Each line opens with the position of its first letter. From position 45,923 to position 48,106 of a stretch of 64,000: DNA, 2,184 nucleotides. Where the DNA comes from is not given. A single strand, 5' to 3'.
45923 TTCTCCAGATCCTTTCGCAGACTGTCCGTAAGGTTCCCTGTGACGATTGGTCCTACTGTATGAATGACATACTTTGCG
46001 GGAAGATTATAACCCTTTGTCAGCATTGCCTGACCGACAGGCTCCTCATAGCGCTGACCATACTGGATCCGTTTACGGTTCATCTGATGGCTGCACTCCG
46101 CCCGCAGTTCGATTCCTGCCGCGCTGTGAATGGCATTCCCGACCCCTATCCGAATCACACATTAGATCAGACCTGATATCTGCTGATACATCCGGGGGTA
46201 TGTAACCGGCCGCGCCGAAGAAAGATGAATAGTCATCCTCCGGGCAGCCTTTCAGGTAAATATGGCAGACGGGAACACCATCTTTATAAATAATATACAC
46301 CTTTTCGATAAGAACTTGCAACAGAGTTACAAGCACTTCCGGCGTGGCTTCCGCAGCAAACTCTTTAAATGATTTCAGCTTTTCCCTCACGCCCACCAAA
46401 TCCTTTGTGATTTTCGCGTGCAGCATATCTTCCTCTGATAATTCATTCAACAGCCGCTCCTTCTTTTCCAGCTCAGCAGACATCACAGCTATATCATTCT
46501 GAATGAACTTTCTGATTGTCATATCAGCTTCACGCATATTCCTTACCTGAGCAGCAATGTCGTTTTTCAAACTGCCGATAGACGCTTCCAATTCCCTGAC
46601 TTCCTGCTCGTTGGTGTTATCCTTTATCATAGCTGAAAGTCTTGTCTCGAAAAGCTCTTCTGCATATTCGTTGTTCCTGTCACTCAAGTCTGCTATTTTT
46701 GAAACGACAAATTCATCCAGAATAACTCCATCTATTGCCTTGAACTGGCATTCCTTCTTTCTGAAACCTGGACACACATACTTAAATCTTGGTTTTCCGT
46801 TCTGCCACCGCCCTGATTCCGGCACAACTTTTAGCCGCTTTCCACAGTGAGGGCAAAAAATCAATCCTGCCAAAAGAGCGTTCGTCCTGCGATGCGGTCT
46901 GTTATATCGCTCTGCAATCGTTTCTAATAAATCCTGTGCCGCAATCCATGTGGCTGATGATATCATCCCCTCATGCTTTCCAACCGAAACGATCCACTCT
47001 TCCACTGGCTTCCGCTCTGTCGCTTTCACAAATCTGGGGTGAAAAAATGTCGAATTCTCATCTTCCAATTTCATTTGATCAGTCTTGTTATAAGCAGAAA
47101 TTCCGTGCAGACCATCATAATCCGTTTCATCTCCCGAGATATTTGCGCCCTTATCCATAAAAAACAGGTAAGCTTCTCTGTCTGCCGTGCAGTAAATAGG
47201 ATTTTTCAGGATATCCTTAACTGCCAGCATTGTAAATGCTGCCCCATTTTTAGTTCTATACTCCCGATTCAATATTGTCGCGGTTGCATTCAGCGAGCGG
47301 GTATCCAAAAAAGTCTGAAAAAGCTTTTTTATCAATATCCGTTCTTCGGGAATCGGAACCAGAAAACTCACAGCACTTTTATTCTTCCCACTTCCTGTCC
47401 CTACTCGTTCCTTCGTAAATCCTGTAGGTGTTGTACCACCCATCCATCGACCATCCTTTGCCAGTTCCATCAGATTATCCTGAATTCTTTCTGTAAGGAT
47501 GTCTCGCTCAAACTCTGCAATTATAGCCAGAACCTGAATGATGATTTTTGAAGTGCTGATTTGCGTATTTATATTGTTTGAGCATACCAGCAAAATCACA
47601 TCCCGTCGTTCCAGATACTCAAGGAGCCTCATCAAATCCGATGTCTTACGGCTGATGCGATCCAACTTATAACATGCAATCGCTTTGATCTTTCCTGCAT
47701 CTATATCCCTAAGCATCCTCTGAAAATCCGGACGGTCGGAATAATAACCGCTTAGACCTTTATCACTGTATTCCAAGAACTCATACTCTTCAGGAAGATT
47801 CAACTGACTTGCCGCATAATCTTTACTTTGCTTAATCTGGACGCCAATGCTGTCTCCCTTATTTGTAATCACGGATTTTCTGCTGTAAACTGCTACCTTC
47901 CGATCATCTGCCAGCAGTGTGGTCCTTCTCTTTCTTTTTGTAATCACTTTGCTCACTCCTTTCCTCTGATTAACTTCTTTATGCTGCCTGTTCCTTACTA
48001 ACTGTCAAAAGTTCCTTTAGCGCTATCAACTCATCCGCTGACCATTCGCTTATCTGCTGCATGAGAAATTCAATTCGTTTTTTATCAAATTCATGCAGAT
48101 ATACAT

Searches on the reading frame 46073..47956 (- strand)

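Call 81: search_protein_families(library=pfam, proteins=[window:46073-47956:-], max_evalue=0.001)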
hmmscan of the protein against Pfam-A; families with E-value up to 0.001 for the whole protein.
window:46073-47956:- (627 aa): 3 families
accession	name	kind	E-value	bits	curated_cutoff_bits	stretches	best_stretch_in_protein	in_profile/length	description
PF00239.26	Resolvase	-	2.5e-32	112.4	23.3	1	21-171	1-145/145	Resolvase, N terminal domain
PF07508.19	Recombinase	-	3.9e-17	62.8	21.1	1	203-345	1-100/102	Recombinase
PF13408.12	Zn_ribbon_recom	-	1e-09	39.1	25.3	1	361-421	1-57/58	Recombinase zinc beta ribbon domain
